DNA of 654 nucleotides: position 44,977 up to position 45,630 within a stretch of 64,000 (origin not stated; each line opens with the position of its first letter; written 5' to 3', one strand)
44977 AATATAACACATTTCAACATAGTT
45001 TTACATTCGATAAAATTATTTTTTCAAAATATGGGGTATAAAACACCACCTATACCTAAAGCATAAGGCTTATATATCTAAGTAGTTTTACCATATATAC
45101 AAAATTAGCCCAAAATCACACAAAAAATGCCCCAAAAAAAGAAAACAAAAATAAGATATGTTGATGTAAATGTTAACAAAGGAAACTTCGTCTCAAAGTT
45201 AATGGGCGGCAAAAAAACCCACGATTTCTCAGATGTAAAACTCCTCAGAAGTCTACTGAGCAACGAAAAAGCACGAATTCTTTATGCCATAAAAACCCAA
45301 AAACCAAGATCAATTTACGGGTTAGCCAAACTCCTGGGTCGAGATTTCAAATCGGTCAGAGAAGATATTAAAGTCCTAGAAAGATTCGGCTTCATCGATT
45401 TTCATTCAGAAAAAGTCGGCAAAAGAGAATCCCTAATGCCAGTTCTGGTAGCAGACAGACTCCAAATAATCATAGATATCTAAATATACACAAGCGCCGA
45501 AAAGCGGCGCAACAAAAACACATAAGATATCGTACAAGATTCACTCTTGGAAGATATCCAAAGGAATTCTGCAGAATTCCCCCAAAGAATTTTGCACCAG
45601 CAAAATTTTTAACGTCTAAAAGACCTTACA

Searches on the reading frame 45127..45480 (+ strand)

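Call 70: search_protein_families(library=pfam, proteins=[window:45127-45480:+], max_evalue=0.001)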
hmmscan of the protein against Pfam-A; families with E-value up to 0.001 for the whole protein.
window:45127-45480:+ (118 aa): 1 family
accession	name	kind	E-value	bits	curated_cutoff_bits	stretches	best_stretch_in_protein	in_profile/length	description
PF25212.1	HVO_A0114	-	3e-17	62.6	27.6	1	31-99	7-75/84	HVO_A0114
